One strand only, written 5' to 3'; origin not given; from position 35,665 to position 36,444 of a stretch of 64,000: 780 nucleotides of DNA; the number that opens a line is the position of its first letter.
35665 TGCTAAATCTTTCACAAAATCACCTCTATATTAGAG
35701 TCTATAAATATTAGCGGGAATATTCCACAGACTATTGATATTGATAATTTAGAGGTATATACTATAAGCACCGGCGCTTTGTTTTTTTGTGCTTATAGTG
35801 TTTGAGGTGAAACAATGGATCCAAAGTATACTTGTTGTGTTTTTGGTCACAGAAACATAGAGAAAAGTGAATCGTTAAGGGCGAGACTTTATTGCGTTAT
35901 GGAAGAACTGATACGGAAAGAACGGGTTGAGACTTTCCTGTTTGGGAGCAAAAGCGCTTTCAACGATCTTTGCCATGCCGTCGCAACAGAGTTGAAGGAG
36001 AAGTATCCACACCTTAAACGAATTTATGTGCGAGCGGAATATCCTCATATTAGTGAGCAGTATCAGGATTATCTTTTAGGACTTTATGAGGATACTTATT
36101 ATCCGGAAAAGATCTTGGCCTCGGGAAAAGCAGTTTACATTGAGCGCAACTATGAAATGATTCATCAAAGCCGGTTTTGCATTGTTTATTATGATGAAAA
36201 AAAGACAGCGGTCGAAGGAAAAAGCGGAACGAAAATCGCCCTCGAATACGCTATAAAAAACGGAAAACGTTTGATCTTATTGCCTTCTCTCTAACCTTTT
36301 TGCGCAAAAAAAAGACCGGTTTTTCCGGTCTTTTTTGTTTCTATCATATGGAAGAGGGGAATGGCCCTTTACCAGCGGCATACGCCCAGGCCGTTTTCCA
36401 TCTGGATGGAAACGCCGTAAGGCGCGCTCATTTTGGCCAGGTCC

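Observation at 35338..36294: Divergent XRE-HTH / SLOG (DUF1273/YpsA-like) two-gene cassette, copy 1: candidate repressor-controlled effector module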

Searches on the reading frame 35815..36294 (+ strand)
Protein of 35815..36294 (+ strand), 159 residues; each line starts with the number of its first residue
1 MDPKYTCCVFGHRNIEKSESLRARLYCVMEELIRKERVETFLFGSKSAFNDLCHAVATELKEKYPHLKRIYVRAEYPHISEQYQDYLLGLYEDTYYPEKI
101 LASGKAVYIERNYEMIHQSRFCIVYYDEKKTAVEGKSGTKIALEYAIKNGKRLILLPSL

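Call 3: search_protein_families(library=pfam, proteins=[window:35815-36294:+], max_evalue=1)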
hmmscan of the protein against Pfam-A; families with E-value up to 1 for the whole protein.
window:35815-36294:+ (159 aa): 3 families
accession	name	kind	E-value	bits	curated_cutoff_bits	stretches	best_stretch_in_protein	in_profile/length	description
PF06908.16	YpsA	-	4.5e-06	27.2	27.7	1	16-152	19-159/168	YspA SLOG family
PF18977.5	DUF5713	-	0.028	15.3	27.3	1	84-108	5-29/107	Family of unknown function (DUF5713)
PF03808.19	Glyco_tran_WecG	-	0.19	12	27.4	1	28-81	31-83/168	Glycosyl transferase WecG/TagA/CpsF family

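Call 4: search_protein_families(library=ncbifam, proteins=[window:35815-36294:+], max_evalue=1)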
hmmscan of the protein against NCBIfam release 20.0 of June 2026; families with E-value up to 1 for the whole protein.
window:35815-36294:+ (159 aa): 1 family
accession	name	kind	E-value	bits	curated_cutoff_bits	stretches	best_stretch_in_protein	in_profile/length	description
NF010181.0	PRK13660.1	equivalog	0.029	14.4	165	1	17-130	23-141/182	hypothetical protein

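Call 10: search_protein_families(library=phrogs, proteins=[window:35815-36294:+], max_evalue=0.1)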
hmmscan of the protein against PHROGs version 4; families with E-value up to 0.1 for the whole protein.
window:35815-36294:+ (159 aa): 4 families
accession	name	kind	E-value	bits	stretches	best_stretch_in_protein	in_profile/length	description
phrog_289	-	other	1.4e-07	31.8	1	3-155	21-137/500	GTP-binding domain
phrog_10375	-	unknown function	0.013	16.8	1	46-78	24-56/153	-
phrog_14431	-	unknown function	0.032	15.5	1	15-88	24-95/131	-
phrog_3069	-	unknown function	0.058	14.9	0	57-123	14-73/89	-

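Call 11: search_protein_families(library=padloc, proteins=[window:35815-36294:+], max_evalue=0.1)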
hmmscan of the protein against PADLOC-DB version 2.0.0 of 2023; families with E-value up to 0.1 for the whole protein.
window:35815-36294:+ (159 aa): 1 family
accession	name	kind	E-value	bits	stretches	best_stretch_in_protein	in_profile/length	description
PDLC00416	ThsA1|ThsA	-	0.021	12.4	0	105-157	120-172/226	STALD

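Call 12: search_solved_structures(query=window:35815-36291:+, max_evalue=10, show_alignments=2)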
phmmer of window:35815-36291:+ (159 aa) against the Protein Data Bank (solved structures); distinct sequences matched with E-value up to 10: 0.

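Call 13: find_homologous_proteins(query=window:35815-36291:+, max_evalue=0.001)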
Query window:35815-36291:+ (159 aa): 4519 proteins with E <= 0.001 among 4546 candidates; the best 120 are listed.
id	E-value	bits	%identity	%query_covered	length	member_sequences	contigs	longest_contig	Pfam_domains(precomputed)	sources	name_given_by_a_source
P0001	4.5e-101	354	100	100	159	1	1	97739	PF06908.17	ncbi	-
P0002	3.2e-64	234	65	99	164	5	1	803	-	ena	-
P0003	8.6e-64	233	66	99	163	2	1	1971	PF06908.17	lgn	-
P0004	4.6e-63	230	63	100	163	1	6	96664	PF06908.17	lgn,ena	-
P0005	8.7e-63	229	63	100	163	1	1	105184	PF06908.17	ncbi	-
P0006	1.0e-62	229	65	100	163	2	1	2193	-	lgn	-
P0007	1.1e-62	229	65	94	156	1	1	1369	-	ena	-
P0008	1.5e-62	229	63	89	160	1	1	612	PF06908.17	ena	-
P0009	1.9e-62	228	65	97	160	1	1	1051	PF06908.17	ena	-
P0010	2.0e-62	228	64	96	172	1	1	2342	PF06908.17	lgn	-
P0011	3.0e-62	228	62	100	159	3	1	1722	-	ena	-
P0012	3.5e-62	227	65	97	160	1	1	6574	PF06908.17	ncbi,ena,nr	ncbi:MAG: SLOG family protein [Acutalibacteraceae bacterium]|nr:SLOG family protein [Acutalibacterac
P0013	4.3e-62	227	64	96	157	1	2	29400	PF06908.17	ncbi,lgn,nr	ncbi:MAG: SLOG family protein [Clostridia bacterium]|nr:SLOG family protein [Clostridia bacterium]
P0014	6.1e-62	227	64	99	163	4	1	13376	PF06908.17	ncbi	-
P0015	6.6e-62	226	65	99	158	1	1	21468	-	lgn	-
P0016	6.7e-62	226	63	100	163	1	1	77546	PF06908.17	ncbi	-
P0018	9.1e-62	226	66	96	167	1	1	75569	PF06908.17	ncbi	-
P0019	1.1e-61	226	65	97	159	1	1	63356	PF06908.17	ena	-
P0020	1.2e-61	226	62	97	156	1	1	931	PF06908.17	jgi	jgi:uncharacterized phage-like protein YoqJ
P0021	1.3e-61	226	62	97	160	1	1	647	PF06908.17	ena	-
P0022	1.4e-61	225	62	100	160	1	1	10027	PF06908.17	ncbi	-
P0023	1.9e-61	225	64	95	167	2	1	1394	PF06908.17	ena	-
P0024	2.0e-61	225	64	96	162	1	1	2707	PF06908.17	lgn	-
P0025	2.3e-61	225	63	96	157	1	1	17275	PF06908.17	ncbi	-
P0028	2.9e-61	224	64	99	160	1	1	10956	PF06908.17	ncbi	-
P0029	3.0e-61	224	66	95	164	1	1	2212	PF06908.17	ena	-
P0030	3.2e-61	224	63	96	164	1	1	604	PF06908.17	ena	-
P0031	3.4e-61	224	65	96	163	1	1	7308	PF06908.17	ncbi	-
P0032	3.8e-61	224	65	96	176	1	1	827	PF06908.17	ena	-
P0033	4.0e-61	224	64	97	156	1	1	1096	PF06908.17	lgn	-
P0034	4.2e-61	224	65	96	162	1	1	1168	PF06908.17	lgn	-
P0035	4.6e-61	224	66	96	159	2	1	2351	PF06908.17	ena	-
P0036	5.5e-61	223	64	97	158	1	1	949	PF06908.17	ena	-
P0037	6.0e-61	223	64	96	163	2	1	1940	PF06908.17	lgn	-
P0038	6.4e-61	223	65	97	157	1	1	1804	PF06908.17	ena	-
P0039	7.2e-61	223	65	96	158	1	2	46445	PF06908.17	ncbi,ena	-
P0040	7.6e-61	223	65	97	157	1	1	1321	PF06908.17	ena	-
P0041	7.8e-61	223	64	96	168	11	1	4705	PF06908.17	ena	-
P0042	8.3e-61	223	62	97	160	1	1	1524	PF06908.17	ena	-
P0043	8.3e-61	223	65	95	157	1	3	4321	PF06908.17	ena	-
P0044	8.4e-61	223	64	97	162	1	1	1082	PF06908.17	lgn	-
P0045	8.7e-61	223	62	99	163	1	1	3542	PF06908.17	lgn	-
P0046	8.9e-61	223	66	95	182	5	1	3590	PF06908.17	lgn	-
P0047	8.9e-61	223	66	96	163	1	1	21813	PF06908.17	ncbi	-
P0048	9.3e-61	223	64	97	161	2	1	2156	PF06908.17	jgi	jgi:uncharacterized phage-like protein YoqJ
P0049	9.3e-61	223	65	96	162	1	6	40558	PF06908.17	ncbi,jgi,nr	ncbi:MAG: DUF1273 domain-containing protein [Clostridiales bacterium]|nr:DUF1273 domain-containing p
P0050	1.2e-60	222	63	96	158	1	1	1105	PF06908.17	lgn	-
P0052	1.3e-60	222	62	99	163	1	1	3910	PF06908.17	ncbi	-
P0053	1.4e-60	222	62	96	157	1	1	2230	PF06908.17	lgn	-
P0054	1.4e-60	222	61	97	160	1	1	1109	PF06908.17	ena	-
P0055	1.4e-60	222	65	96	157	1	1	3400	PF06908.17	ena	-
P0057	1.8e-60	222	64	99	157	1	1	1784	PF06908.17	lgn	-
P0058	1.8e-60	222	64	97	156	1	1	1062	PF06908.17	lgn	-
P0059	1.9e-60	222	64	96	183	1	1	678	PF06908.17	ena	-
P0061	2.1e-60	222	65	95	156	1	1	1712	PF06908.17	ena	-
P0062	2.2e-60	222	63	99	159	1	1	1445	PF06908.17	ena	-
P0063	2.2e-60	222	64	96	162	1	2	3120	PF06908.17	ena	-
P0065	3.0e-60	221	67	94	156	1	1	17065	PF06908.17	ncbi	-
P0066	3.0e-60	221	62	99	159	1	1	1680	PF06908.17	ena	-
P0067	3.1e-60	221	64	96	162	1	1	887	PF06908.17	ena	-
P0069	3.5e-60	221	65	94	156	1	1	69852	PF06908.17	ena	-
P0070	3.7e-60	221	65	96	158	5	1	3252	PF06908.17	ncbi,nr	ncbi:MAG: DUF1273 family protein [Clostridia bacterium]|nr:DUF1273 family protein [Clostridia bacter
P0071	3.7e-60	221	65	96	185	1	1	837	PF06908.17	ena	-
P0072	3.8e-60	221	64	97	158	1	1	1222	PF06908.17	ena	-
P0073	3.9e-60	221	64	95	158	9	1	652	PF06908.17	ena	-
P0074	4.0e-60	221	63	97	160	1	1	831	PF06908.17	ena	-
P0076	4.3e-60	221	65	96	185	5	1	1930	PF06908.17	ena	-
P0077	4.6e-60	220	62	99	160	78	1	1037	PF06908.17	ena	-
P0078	4.7e-60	220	65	96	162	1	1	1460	PF06908.17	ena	-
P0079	4.8e-60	220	65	89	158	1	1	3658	PF06908.17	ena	-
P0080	5.2e-60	220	61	97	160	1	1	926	PF06908.17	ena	-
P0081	5.2e-60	220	62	94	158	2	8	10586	PF06908.17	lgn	-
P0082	5.2e-60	220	63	96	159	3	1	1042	PF06908.17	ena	-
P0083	5.6e-60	220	64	96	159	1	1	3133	PF06908.17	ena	-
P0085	5.8e-60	220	62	97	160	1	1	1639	PF06908.17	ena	-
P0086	6.0e-60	220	63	97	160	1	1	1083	PF06908.17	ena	-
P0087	6.2e-60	220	64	96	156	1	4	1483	PF06908.17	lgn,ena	-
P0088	6.5e-60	220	63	96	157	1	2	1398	PF06908.17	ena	-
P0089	6.8e-60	220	62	99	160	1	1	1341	PF06908.17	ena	-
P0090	7.0e-60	220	65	96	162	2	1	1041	PF06908.17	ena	-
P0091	7.3e-60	220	64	96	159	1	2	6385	PF06908.17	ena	-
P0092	7.7e-60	220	64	96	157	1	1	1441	PF06908.17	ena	-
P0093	7.8e-60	220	63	96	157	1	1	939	PF06908.17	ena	-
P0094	8.0e-60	220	65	94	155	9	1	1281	PF06908.17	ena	-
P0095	8.0e-60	220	64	96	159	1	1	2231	PF06908.17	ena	-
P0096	9.0e-60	220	65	96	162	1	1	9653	PF06908.17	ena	-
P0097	1.0e-59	219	63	96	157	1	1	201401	PF06908.17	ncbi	-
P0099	1.0e-59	219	64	97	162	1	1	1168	PF06908.17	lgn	-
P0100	1.0e-59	219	65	96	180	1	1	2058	PF06908.17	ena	-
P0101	1.1e-59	219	63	95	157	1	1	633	PF06908.17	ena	-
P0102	1.1e-59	219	64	96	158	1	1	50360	PF06908.17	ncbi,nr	ncbi:MAG: SLOG family protein [Acutalibacteraceae bacterium]|nr:SLOG family protein [Acutalibacterac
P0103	1.1e-59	219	64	96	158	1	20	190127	PF06908.17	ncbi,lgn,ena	-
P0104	1.4e-59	219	64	96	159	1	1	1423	PF06908.17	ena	-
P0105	1.4e-59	219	66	94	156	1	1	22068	PF06908.17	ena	-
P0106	1.5e-59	219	61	99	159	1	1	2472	PF06908.17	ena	-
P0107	1.5e-59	219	64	96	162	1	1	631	PF06908.17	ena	-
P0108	1.5e-59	219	66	95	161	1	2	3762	PF06908.17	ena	-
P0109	1.5e-59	219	61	96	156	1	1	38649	PF06908.17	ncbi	-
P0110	1.5e-59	219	63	96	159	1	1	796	PF06908.17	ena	-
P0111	1.6e-59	219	64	95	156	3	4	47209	PF06908.17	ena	-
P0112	1.6e-59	219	63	95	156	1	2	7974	PF06908.17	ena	-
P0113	1.6e-59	219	64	94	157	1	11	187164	PF06908.17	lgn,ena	-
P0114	1.6e-59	219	64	97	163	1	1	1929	PF06908.17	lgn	-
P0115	1.7e-59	219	63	95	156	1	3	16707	PF06908.17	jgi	-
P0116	1.7e-59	219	65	95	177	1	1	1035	PF06908.17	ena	-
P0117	1.7e-59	219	64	97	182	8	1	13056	PF06908.17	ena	-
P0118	1.8e-59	219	62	97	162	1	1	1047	PF06908.17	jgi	jgi:uncharacterized phage-like protein YoqJ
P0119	1.8e-59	219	62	97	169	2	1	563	PF06908.17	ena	-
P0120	1.8e-59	219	64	99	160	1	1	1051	PF06908.17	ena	-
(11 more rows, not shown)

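Call 14: find_encoding_contigs(protein=P0001, flank=10000, max_places=3)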
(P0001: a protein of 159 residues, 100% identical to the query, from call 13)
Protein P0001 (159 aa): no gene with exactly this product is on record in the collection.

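Call 16: find_related_loci(query=A1, collection=genome_contigs, flank=6000)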
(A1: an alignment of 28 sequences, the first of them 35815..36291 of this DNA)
Query A1 (159 aa) in genome_contigs; peptide patterns used: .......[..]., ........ (x = any residue, [..] = any of these).
383 stretches matched a pattern; 359 encode a relative of the query (tblastn E <= 1e-3); the best 80 are kept; 80 distinct loci.
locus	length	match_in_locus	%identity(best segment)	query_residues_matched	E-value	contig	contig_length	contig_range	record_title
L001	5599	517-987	64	1-157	6e-67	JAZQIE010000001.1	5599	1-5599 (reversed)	MAG: Eubacteriales bacterium isolate T1900044625_TS20190091.MAGScoT_cleanbin_000045 SGB_935_k141_1098358, whole genome s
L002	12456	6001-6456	64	6-157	1e-66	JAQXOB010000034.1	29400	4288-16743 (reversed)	MAG: Clostridia bacterium isolate SUG1368 k141_8688434, whole genome shotgun sequence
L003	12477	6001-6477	63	1-159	1e-66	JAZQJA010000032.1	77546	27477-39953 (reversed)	MAG: Eubacteriales bacterium isolate T1900044621_TS20190087.MAGScoT_cleanbin_000053 SGB_893_k141_1203282, whole genome s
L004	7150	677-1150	64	1-158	4e-66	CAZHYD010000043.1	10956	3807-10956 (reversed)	MAG TPA_asm: uncultured Ruminococcus sp. isolate SRP315200_co1_395 genome assembly, contig: NODE_13216_length_10956_cov_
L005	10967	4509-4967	63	6-158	9e-66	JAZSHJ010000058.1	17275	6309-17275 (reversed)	MAG: Acutalibacteraceae bacterium isolate T1900044575_TS20190041.MAGScoT_cleanbin_000045 SGB_488_k141_1733382, whole gen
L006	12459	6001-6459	65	6-158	9e-66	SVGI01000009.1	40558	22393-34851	MAG: Clostridiales bacterium isolate SIG354 NODE_21413_length_40558_cov_1.925923, whole genome shotgun sequence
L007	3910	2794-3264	62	1-157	1e-65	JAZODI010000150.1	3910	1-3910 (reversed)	MAG: Eubacteriales bacterium isolate T1900044752_TS20190418.MAGScoT_cleanbin_000019 SGB_2244_k141_2384462, whole genome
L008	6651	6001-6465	64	5-159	2e-65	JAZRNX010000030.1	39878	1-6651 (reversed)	MAG: Acutalibacteraceae bacterium isolate T1900045400_YK20190090.MAGScoT_cleanbin_000005 SGB_6976_k141_1542112, whole ge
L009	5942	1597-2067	64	1-157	2e-65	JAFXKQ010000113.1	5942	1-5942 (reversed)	MAG: Clostridia bacterium isolate RGIG6501 Sheep_Rectum.Co__c2501064, whole genome shotgun sequence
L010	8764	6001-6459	64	6-158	1e-65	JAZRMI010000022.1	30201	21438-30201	MAG: Acutalibacteraceae bacterium isolate T1900045426_YK20190117.MAGScoT_cleanbin_000006 SGB_7068_k141_490337, whole gen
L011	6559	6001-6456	66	6-157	1e-65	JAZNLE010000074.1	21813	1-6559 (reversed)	MAG: Acutalibacteraceae bacterium isolate T1900044671_TS20190137.MAGScoT_cleanbin_000035 SGB_1591_k141_2707209, whole ge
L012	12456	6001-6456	64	6-157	3e-65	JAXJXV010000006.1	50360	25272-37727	MAG: Acutalibacteraceae bacterium isolate DOME_MAG_7338 7338_C0433_k141_41617, whole genome shotgun sequence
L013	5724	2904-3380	60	1-159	2e-65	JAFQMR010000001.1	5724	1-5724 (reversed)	MAG: Clostridia bacterium isolate RGIG1959 Goat_Cecum.Co__c40527, whole genome shotgun sequence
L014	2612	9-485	62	1-159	7e-66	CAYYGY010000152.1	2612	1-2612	MAG TPA_asm: uncultured Eubacteriales bacterium isolate SRP315200_co1_236 genome assembly, contig: NODE_105812_length_26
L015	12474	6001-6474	63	1-158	9e-65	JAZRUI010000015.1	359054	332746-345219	MAG: Acutalibacteraceae bacterium isolate T1900045337_YK20190026.MAGScoT_cleanbin_000007 SGB_6619_k141_1754150, whole ge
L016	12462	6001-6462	64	6-159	6e-65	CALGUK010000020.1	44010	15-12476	MAG TPA_asm: uncultured Clostridia bacterium isolate SRR6425810_bin.30_CONCOCT_v1.1_MAG genome assembly, contig: ERZ1767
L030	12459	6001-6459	62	6-158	7e-64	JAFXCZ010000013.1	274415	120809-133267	MAG: Clostridia bacterium isolate RGIG6303 Sheep_Rectum-3__c994926, whole genome shotgun sequence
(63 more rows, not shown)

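Call 28: predict_structure(alignment_id=A1)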
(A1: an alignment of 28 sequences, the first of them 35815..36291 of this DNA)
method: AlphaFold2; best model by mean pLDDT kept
length: 159 residues; sequences in the alignment: 28
mean_pLDDT: 80.4   pTM: 0.78
mean pLDDT of the five models: 80.4, 80.1, 80.1, 79.5, 78.4
residues with pLDDT >= 90: 73; 70-90: 42; 50-70: 29; < 50: 15
segments of 3 or more residues with pLDDT < 50: 74-77, 94-102
pLDDT, mean of each block of 10 residues (from residue 1): 90 87 96 96 82 93 91 54 60 45 66 89 88 70 94 86
secondary structure, 60 per line:
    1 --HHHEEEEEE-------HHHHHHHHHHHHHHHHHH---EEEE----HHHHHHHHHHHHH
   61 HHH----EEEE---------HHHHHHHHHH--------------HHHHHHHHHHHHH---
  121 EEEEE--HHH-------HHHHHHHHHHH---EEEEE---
elements in order: E6-11 H19-36 E40-43 H48-63 E68-71 H81-90 H105-117 E121-125 H138-148 E152-156

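Call 32: fold_search(model_id=the predicted structure, library=pdb)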
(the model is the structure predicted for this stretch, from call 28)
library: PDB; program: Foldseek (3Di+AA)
matches with E <= 10: 1448; with E <= 0.001: 2
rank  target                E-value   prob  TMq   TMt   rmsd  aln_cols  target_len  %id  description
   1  8zva                  1.6e-05  1.00  0.58  0.32   6.6       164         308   17  structure of ShosA from E.coli APEC O1 (released 2025-04-09)
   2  2nx2                  1.6e-04  1.00  0.67  0.61   7.9       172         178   14  Crystal structure of protein ypsA from Bacillus subtilis, Pfam DUF1273 (released 2006-12-19)
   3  5mll_B                2.0e-03  1.00  0.58  0.44   6.7       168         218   17  Structure of HpDprA at 1.9 Angstroms resolution (released 2017-12-20)
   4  6lhx_C                3.2e-03  1.00  0.53  0.21   5.8       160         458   13  Crystal structure of ThsA (released 2020-06-24)
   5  8wc0_B                3.4e-03  1.00  0.53  0.20   6.8       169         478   14  Crystal structure of EcThsA (released 2024-09-18)
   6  6lhx_B                4.7e-03  1.00  0.51  0.23   6.2       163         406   14  Crystal structure of ThsA (released 2020-06-24)
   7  6lhx_A                6.8e-03  1.00  0.53  0.21   5.9       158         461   13  Crystal structure of ThsA (released 2020-06-24)
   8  1los_A                1.1e-02  0.75  0.26  0.21  10.0       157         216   11  crystal structure of orotidine monophosphate decarboxylase mutant deltaR203A complexed with 6-azaUMP (released 2002-08-07)
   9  8bvk_B                1.3e-02  0.18  0.20  0.16  13.3       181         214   14  The crystal structure of O-glycoside cleaving beta-eliminase from A. tumefaciens AtOGE (released 2023-11-01)
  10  8btp_A                1.5e-02  0.99  0.51  0.20   6.6       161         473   14  Helical structure of BcThsA in complex with 1''-3'gc(etheno)ADPR (released 2024-02-21)
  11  1km0_B                1.5e-02  0.69  0.26  0.20   9.4       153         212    9  Crystal structure of orotidine monophosphate decarboxylase mutant D70N complexed with 6-azaUMP (released 2002-06-28)
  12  6kqi                  1.6e-02  0.47  0.30  0.14  10.2       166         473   17  Structure of an allosteric modulator bound to the CB1 cannabinoid receptor (released 2019-10-23)
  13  7uxs_A                2.1e-02  0.98  0.49  0.41   5.5       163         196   13  Crystal structure of the BcThsA SLOG domain in complex with 3'cADPR (released 2022-09-07)
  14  8bto_A                2.2e-02  0.98  0.51  0.20   6.3       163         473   13  Helical structure of BcThsA in complex with 1''-3'gcADPR (released 2024-02-21)
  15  4o8r_G                2.4e-02  0.66  0.27  0.22   9.8       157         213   11  Crystal structure of orotidine 5'-monophosphate decarboxylase from methanobacterium thermoautotrophicum complexed with (released 2014-01-22)
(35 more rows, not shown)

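Call 39: list_cluster_members(proteins=[window:35815-36291:+, window:35341-35679:-, window:44689-45138:-, window:45236-45445:+, window:36372-37658:-, window:43481-44647:+, window:45499-47451:-, window:30909-34481:+])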
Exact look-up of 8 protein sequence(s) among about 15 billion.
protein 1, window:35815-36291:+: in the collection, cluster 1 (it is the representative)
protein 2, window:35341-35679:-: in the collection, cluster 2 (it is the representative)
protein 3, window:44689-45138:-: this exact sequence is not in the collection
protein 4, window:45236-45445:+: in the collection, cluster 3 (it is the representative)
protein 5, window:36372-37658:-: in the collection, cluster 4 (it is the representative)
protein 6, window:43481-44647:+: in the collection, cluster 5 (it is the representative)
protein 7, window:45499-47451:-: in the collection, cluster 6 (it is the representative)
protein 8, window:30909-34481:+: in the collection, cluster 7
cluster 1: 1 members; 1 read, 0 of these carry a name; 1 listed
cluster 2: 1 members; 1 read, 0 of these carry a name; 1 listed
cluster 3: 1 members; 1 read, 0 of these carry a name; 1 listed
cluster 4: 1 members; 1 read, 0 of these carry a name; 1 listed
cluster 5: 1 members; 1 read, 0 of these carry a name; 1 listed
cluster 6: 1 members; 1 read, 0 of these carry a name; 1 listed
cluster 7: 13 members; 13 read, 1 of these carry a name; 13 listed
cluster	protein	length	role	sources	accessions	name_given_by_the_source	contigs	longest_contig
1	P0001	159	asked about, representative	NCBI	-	-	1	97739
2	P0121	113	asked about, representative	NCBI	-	-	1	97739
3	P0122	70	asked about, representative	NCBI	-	-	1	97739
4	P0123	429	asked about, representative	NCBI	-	-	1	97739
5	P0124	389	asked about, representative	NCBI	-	-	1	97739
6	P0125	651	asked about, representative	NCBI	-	-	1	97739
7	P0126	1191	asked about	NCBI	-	-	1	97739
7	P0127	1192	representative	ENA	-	-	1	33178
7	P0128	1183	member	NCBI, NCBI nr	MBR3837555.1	MAG: pyruvate:ferredoxin (flavodoxin) oxidoreductase [Clostridia bacterium] | pyruvate:ferredoxin (flavodoxin) oxidoreductase [Clostridia bacterium]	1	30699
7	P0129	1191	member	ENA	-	-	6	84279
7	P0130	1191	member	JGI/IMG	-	-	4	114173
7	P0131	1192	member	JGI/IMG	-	-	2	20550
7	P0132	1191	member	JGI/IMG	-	-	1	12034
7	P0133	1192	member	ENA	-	-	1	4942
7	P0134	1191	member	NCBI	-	-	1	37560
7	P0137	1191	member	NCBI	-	-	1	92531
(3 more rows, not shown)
